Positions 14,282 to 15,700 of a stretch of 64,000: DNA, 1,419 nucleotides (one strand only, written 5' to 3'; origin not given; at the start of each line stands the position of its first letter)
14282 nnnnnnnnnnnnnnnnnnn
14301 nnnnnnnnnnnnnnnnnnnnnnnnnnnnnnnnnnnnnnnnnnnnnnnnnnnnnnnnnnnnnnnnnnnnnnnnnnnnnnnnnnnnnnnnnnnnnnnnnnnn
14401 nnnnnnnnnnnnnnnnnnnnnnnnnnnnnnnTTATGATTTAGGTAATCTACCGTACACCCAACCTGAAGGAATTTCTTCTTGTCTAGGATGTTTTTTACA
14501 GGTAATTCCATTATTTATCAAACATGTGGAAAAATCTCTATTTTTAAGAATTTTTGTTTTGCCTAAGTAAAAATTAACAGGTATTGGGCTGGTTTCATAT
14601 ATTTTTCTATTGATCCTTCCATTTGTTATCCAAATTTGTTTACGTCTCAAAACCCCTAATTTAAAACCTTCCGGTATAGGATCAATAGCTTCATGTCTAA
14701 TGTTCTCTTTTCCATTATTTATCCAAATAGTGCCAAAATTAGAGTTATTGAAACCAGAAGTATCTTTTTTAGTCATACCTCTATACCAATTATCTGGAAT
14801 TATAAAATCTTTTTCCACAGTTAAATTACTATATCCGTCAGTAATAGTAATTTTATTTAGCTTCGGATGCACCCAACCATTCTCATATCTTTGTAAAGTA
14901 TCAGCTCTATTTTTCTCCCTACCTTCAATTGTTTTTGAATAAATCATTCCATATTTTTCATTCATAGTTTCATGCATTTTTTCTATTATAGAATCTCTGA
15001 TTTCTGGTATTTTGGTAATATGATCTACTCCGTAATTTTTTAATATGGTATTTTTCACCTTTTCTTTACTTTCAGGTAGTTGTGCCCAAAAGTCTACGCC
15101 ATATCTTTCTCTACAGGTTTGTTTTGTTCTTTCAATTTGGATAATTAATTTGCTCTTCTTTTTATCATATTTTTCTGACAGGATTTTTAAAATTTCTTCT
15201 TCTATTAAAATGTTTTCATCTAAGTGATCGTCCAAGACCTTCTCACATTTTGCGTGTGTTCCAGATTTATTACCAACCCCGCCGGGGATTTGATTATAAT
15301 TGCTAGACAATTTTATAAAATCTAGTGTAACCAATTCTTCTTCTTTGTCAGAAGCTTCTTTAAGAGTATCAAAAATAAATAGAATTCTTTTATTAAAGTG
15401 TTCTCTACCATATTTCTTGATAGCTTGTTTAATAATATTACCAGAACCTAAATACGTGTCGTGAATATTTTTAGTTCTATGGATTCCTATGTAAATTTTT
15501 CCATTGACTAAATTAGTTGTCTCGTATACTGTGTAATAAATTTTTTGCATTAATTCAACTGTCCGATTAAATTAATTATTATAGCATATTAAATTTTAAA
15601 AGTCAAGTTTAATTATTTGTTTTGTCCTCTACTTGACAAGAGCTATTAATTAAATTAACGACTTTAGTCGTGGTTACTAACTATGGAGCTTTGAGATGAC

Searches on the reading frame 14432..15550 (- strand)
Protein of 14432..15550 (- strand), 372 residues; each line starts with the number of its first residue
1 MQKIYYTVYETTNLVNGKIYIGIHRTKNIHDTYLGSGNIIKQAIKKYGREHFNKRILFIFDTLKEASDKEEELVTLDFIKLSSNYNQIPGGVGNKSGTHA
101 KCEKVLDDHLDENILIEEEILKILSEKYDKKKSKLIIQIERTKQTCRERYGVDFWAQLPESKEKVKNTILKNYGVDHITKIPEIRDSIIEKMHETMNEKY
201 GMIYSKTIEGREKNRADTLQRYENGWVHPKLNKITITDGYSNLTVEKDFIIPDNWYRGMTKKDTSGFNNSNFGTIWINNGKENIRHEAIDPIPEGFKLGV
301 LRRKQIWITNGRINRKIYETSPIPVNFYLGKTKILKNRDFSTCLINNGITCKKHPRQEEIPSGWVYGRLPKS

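Call 57: search_protein_families(library=phrogs, proteins=[window:14432-15550:-], max_evalue=0.00001)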
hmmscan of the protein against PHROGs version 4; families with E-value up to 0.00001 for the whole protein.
window:14432-15550:- (372 aa): 4 families
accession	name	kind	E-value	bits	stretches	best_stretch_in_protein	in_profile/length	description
phrog_314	-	DNA, RNA and nucleotide metabolism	1e-30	108.2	1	1-218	174-401/574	homing endonuclease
phrog_7168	-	DNA, RNA and nucleotide metabolism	3.7e-09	37.4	1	7-206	3-215/284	homing endonuclease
phrog_3339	-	DNA, RNA and nucleotide metabolism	4.5e-08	33.6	1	114-226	115-225/536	homing endonuclease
phrog_19446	-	DNA, RNA and nucleotide metabolism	5.1e-07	30.5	1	7-214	3-144/254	homing endonuclease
